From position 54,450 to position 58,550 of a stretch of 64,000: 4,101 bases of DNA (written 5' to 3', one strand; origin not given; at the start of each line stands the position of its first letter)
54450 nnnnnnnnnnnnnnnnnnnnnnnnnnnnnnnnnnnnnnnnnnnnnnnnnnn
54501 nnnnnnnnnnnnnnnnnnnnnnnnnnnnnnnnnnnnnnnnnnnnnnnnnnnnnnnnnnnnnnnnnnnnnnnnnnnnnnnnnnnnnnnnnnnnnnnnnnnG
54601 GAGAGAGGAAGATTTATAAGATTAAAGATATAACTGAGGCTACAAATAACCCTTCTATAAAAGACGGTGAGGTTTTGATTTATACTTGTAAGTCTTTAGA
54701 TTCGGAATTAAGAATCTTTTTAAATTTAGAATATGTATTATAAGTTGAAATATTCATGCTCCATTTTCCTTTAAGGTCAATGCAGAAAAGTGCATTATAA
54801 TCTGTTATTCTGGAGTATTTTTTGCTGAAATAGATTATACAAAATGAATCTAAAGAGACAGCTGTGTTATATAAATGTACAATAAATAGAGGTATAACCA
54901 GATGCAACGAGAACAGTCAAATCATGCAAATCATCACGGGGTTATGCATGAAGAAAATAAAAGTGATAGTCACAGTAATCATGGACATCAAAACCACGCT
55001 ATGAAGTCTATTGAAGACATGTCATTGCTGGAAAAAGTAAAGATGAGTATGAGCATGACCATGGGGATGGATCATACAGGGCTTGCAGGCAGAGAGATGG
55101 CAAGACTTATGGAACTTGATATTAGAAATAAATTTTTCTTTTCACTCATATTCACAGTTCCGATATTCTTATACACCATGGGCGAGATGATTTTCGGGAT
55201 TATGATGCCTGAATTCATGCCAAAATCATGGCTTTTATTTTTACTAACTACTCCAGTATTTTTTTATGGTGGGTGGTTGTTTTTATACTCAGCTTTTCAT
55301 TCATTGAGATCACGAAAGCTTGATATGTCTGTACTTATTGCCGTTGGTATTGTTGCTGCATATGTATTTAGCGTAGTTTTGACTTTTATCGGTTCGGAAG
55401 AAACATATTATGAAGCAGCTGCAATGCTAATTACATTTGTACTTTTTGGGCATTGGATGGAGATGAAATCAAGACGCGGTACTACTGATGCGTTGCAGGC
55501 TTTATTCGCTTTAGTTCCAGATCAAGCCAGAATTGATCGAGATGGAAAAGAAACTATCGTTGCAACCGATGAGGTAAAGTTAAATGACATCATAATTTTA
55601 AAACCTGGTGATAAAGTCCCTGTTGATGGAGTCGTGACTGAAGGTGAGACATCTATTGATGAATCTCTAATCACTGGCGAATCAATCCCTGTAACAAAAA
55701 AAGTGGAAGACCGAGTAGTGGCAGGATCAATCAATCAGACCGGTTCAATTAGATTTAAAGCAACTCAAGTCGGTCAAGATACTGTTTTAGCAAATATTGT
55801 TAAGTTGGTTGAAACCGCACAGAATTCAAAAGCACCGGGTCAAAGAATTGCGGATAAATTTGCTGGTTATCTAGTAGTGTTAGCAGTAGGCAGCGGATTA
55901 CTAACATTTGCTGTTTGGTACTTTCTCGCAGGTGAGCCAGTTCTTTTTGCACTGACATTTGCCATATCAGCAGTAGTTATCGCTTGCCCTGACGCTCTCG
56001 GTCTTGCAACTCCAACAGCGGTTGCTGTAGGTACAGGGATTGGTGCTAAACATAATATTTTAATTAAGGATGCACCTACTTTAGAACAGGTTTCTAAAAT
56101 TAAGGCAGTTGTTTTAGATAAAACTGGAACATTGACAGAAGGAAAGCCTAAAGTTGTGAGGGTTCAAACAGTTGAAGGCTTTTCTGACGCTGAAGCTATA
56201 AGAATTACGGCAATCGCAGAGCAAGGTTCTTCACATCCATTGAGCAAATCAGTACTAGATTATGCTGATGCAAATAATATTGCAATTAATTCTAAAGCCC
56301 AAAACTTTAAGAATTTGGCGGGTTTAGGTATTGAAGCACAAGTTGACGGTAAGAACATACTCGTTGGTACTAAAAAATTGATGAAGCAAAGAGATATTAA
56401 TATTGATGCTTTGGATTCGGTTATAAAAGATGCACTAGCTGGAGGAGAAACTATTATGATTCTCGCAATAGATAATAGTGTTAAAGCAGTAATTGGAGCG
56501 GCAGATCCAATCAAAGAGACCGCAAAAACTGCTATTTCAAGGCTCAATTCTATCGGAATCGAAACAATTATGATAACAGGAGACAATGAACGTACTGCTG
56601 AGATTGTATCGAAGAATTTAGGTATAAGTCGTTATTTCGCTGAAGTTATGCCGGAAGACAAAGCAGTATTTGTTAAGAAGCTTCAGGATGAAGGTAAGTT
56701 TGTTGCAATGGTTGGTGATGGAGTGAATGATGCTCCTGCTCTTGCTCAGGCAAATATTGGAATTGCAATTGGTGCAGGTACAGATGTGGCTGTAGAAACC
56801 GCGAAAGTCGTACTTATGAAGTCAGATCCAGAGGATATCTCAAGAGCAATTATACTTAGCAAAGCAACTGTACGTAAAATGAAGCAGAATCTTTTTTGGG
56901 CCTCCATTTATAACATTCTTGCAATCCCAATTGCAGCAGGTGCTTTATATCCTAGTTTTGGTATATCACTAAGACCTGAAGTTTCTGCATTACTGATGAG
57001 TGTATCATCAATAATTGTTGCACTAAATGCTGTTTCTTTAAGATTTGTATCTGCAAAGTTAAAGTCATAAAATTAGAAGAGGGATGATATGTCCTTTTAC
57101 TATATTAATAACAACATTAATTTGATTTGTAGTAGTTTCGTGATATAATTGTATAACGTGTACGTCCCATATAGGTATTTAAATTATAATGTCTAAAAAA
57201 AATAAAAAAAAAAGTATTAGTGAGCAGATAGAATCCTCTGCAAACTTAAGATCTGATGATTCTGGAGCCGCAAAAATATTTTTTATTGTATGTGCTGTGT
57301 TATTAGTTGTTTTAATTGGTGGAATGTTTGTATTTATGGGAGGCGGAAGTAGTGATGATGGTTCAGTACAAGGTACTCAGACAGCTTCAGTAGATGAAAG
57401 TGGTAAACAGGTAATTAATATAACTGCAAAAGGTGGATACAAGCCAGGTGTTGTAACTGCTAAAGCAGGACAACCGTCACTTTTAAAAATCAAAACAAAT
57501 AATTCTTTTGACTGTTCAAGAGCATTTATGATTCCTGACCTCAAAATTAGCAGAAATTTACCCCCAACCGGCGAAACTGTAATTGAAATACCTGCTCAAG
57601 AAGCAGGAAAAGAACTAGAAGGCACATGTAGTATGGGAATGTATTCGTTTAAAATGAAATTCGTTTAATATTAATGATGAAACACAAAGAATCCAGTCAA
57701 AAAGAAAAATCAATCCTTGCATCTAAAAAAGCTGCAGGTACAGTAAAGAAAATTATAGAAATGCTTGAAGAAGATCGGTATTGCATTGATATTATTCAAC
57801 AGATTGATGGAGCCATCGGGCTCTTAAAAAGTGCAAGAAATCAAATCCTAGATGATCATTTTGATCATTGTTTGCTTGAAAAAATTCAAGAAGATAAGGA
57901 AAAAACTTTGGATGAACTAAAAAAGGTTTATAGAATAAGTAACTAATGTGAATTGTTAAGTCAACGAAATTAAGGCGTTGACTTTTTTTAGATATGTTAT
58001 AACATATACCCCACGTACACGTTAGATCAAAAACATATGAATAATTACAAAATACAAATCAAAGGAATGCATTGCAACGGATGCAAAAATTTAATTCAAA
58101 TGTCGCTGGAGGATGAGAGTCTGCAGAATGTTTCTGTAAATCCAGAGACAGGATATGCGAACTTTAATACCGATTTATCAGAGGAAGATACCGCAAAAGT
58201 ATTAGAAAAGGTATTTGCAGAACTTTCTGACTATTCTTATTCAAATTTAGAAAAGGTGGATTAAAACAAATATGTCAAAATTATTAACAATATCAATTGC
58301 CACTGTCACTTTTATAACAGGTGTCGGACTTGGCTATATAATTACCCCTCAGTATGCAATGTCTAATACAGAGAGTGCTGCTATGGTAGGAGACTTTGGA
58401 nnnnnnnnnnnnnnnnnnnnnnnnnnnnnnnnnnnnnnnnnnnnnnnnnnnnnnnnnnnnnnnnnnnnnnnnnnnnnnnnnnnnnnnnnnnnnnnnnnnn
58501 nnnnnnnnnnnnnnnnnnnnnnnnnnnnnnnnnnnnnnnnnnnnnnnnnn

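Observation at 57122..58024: Shared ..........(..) near-palindromic motif at two promoters of the copper module (candidate CsoR operator)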

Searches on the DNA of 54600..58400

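Call 46: search_rna_families(source=window, start=54600, end=58400, threshold=evalue, max_evalue=1)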
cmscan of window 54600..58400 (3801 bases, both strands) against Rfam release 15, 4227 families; matches with E-value up to 1: 0.
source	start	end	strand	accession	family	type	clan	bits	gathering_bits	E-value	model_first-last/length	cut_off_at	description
